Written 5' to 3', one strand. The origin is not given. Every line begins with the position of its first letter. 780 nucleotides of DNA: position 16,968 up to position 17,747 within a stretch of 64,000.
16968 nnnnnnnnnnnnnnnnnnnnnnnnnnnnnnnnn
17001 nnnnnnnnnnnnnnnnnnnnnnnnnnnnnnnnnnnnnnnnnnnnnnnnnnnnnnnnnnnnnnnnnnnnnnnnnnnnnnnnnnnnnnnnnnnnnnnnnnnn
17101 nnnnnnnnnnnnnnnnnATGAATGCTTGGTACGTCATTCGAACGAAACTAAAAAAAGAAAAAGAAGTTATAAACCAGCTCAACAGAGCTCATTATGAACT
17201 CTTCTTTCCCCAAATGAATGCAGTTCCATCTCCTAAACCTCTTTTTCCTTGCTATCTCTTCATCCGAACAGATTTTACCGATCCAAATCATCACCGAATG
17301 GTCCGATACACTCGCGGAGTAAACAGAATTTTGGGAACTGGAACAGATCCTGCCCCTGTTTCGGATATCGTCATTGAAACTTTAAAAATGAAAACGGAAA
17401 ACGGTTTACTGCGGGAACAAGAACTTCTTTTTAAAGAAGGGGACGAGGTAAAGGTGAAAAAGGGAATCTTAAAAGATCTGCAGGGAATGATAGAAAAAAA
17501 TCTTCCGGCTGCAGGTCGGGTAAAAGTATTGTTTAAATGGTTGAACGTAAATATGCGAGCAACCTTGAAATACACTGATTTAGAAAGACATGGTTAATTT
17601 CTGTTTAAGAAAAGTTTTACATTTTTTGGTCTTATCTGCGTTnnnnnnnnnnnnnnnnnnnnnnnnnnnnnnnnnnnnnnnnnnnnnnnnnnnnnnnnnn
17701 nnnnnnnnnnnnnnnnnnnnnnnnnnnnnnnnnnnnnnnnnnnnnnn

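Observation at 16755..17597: ops-like RfaH recruitment element in the leader of a NusG paralog that heads a ~42 kb polysaccharide operon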

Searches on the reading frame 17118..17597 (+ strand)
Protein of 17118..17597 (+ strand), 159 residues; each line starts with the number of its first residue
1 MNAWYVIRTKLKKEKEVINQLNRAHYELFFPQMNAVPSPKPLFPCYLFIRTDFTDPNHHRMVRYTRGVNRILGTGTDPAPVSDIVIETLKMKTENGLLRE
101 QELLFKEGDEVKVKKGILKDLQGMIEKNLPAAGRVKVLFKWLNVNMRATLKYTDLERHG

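Call 6: search_protein_families(library=pfam, proteins=[window:17118-17597:+], max_evalue=0.01)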
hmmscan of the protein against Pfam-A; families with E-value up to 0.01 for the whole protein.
window:17118-17597:+ (159 aa): 2 families
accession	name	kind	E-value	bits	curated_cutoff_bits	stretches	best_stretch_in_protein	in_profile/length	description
PF02357.24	NusG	-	3.4e-18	66.4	22.2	1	3-89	2-92/93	Transcription termination factor nusG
PF00467.35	KOW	-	0.0047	17.2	22.3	1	107-135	1-29/32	KOW motif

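Call 9: search_protein_families(library=ncbifam, proteins=[window:17118-17597:+], max_evalue=1)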
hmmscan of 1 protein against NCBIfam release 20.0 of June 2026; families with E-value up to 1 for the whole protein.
window:17118-17597:+ (159 aa): 6 families
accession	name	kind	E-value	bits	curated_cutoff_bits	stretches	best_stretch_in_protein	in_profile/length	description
TIGR01955.1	RfaH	equivalog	3.6e-25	88.8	144.5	1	4-155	1-158/159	transcription/translation regulatory transformer protein RfaH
NF006534.0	PRK09014.1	equivalog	1.4e-17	64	124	1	1-156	1-160/162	transcription/translation regulatory transformer protein RfaH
NF033644.1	antiterm_UpxY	subfamily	1.3e-15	57.8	100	1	4-127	1-137/164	UpxY family transcription antiterminator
TIGR00922.1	nusG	equivalog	3.6e-14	52.9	135.7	1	40-153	54-167/172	transcription termination/antitermination protein NusG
NF033641.1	antiterm_LoaP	exception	2.3e-12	47.4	125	1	4-145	1-154/166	antiterminator LoaP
TIGR01956.2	NusG_myco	equivalog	9.5e-09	35.2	150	2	42-128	86-209/239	transcription termination/antitermination protein NusG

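Call 10: find_homologous_proteins(query=window:17118-17594:+)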
Query window:17118-17594:+ (159 aa): 39 proteins with E <= 0.001 among 126 candidates.
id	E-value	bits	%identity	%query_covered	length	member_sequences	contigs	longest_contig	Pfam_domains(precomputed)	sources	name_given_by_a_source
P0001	1.7e-102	358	100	100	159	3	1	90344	PF02357.25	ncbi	-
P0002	3.9e-80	285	80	99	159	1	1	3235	PF02357.25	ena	-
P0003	7.1e-70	252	72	97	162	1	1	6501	PF02357.25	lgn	-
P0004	6.4e-67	242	67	99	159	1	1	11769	PF02357.25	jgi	jgi:transcription antitermination factor NusG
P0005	9.6e-63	229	65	98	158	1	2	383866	PF02357.25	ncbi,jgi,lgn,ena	-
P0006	9.5e-61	222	65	99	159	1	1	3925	PF02357.25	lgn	-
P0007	1.3e-59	219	65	99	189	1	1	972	PF02357.25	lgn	-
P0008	1.9e-59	218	65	99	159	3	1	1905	PF02357.25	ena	-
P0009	8.0e-59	216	64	96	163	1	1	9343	PF02357.25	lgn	-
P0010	2.4e-58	215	62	99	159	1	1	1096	PF02357.25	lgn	-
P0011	2.5e-58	215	62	99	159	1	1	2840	PF02357.25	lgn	-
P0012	3.5e-58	214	64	97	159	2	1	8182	PF02357.25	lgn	-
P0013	4.8e-58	214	63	99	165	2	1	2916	PF02357.25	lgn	-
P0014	5.2e-58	214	65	99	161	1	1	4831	PF02357.25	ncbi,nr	ncbi:MAG: hypothetical protein HY543_00210 [Deltaproteobacteria bacterium]|nr:hypothetical protein [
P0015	8.6e-58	213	62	99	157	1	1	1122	PF02357.25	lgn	-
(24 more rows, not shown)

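Call 13: find_related_loci(query=A1, collection=genome_contigs, flank=4000)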
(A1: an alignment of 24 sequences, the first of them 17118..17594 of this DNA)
Query A1 (159 aa) in genome_contigs; peptide patterns used: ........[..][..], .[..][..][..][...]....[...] (x = any residue, [..] = any of these).
111 stretches matched a pattern; 73 encode a relative of the query (tblastn E <= 1e-3); 73 distinct loci.
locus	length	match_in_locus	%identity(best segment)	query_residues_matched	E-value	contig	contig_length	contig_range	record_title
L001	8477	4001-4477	97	1-159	3e-104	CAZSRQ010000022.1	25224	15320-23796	MAG TPA_asm: uncultured Pseudomonadota bacterium isolate binchicken_co105_417 genome assembly, contig: NODE_2426_length_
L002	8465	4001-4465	63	1-155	3e-63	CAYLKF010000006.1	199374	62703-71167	MAG TPA_asm: uncultured Pseudomonadota bacterium isolate binchicken_co105_414 genome assembly, contig: NODE_63_length_19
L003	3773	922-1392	61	3-159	4e-63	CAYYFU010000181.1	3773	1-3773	MAG TPA_asm: uncultured Pseudomonadota bacterium isolate binchicken_co125_1081 genome assembly, contig: NODE_48495_lengt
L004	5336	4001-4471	52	1-157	8e-56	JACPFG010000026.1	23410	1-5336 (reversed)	MAG: Deltaproteobacteria bacterium isolate NC_groundwater_355_Ag_B-0.1um_58_8 GD18-4_B1_scaffold_97361, whole genome sho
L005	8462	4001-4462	56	3-156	1e-54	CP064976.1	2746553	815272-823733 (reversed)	MAG: Deltaproteobacteria bacterium isolate EsbW_18-Q3-R4-48_MAXAC.279_cln chromosome, complete genome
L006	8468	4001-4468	51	1-156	3e-53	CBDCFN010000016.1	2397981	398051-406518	MAG: bacterium isolate 8540ba5b-a7bb-453d-8cfa-50a4359c344d genome assembly, contig: contig_16, whole genome shotgun seq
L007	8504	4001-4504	53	1-157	4e-53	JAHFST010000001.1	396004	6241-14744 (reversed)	MAG: Deltaproteobacteria bacterium isolate nzgw603 NODE_9_length_396005_cov_8.221151, whole genome shotgun sequence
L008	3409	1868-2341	48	4-156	2e-37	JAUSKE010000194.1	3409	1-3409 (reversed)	MAG: Deltaproteobacteria bacterium isolate E14_metabat.bin.352 E14_k141_214817, whole genome shotgun sequence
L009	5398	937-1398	39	4-157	7e-32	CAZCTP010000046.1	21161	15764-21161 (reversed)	MAG TPA_asm: uncultured Thermodesulfobacteriota bacterium isolate binchicken_co172_233 genome assembly, contig: NODE_193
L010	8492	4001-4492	41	1-156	9e-32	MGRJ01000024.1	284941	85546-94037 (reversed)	MAG: Deltaproteobacteria bacterium RIFCSPHIGHO2_02_FULL_40_28 rifcsphigho2_02_scaffold_54, whole genome shotgun sequence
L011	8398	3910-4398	38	1-157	2e-30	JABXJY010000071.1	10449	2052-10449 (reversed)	MAG: Desulfobacterales bacterium isolate CR_Bin_129 NODE_84_length_10449_cov_15.409564, whole genome shotgun sequence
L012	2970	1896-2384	35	1-157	2e-26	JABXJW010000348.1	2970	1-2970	MAG: Desulfobacterales bacterium isolate CR_Bin_276 NODE_750_length_2970_cov_4.763567, whole genome shotgun sequence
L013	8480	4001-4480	35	4-157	7e-26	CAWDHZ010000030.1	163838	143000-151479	MAG: uncultured delta proteobacterium isolate MFD04716.bin.2.170 genome assembly, contig: contig_6116, whole genome shot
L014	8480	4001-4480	36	4-157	1e-25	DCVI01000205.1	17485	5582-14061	MAG TPA_asm: Syntrophaceae bacterium UBA2192 UBA2192_contig_39014, whole genome shotgun sequence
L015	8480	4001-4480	36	4-157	3e-25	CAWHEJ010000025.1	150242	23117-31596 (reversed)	MAG: uncultured delta proteobacterium isolate MFD04716.bin.3.457 genome assembly, contig: contig_45818, whole genome sho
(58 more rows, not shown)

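Call 18: search_solved_structures(query=window:17118-17594:+, max_evalue=0.01, show_alignments=3)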
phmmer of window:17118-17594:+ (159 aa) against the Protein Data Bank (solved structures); distinct sequences matched with E-value up to 0.01: 18.
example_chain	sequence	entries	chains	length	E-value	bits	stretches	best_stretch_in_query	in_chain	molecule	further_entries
8f5g_A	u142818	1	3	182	2.8e-07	34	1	1-140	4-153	Transcription termination/antitermination protein NusG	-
6ztj_CF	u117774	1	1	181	2.1e-06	31.2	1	38-139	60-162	Transcription termination/antitermination protein NusG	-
9gux_Z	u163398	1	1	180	2.2e-06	31.1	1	38-139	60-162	Transcription termination/antitermination protein NusG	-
9w0n_7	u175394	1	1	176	2.4e-06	31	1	38-139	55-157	Transcription termination/antitermination protein NusG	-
2jvv_A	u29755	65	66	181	2.6e-06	30.9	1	38-139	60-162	Transcription antitermination protein nusG | Transcription termination/antitermination protein NusG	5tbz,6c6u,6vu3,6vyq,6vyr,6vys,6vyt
6gov_G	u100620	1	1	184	2.6e-06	30.9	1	38-139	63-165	Transcription termination/antitermination protein NusG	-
5ms0_F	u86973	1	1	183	2.7e-06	30.8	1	38-139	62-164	Transcription termination/antitermination protein NusG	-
6tqn_G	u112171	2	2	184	2.8e-06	30.8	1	38-139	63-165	Transcription termination/antitermination protein NusG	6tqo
5ond_A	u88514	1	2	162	1.3e-05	28.6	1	38-155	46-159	Transcription antitermination protein RfaH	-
2oug_A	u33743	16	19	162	1.3e-05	28.6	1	38-155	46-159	Transcriptional activator rfaH | Transcription antitermination protein RfaH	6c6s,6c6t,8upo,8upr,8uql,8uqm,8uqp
8pen_P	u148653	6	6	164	1.4e-05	28.5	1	38-155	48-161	Transcription antitermination protein RfaH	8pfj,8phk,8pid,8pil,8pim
8pfg_P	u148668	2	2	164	0.00015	25.2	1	38-155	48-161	Transcription antitermination protein RfaH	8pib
2lq8_A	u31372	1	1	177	0.00028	24.3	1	39-137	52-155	Transcription antitermination protein nusG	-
9ik0_A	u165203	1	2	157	0.00034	24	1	40-90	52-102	Transcription antitermination protein RfaH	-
2xhc_A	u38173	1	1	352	0.0013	22.2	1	40-137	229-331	TRANSCRIPTION ANTITERMINATION PROTEIN NUSG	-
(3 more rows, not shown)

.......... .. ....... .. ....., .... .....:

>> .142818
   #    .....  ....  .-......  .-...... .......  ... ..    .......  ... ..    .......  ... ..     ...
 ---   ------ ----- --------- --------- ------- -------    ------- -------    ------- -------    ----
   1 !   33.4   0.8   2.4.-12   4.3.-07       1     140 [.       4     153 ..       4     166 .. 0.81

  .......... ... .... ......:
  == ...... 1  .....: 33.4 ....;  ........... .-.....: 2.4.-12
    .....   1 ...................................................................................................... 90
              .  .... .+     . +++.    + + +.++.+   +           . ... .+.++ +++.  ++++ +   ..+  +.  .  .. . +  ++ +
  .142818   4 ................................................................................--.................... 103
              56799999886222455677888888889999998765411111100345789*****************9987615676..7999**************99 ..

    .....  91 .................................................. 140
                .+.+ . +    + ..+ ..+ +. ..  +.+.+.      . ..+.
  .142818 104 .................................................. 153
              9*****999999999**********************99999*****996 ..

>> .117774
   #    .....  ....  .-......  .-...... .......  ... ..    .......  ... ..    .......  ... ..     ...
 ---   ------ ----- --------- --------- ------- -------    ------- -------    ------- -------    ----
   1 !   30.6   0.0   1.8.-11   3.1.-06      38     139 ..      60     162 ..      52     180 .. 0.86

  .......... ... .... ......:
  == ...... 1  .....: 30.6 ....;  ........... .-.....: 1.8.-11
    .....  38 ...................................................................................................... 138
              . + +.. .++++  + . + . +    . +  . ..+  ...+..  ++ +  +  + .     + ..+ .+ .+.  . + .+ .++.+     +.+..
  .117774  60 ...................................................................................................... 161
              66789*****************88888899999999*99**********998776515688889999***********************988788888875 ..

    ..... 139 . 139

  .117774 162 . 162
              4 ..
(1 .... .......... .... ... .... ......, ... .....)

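Call 19: find_encoding_contigs(protein=P0001, flank=1000, max_places=3)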
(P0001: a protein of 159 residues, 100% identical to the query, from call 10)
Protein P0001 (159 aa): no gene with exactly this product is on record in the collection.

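Call 31: predict_structure(alignment_id=A1)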
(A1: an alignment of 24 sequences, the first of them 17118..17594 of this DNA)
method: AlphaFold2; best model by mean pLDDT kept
length: 159 residues; sequences in the alignment: 24
mean_pLDDT: 72.1   pTM: 0.71
mean pLDDT of the five models: 72.1, 62.7, 60.1, 59.5, 57.7
residues with pLDDT >= 90: 33; 70-90: 72; 50-70: 26; < 50: 28
segments of 3 or more residues with pLDDT < 50: 101-113, 145-159
pLDDT, mean of each block of 10 residues (from residue 1): 88 89 92 73 88 91 89 75 80 66 39 58 70 73 46 30
secondary structure, 60 per line:
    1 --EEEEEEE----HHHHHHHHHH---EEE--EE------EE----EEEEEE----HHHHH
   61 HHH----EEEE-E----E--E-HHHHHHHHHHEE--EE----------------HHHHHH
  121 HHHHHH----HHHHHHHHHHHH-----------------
elements in order: E3-9 H14-23 E27-29 E46-51 H56-63 E68-71 H83-92 H115-126 H131-142
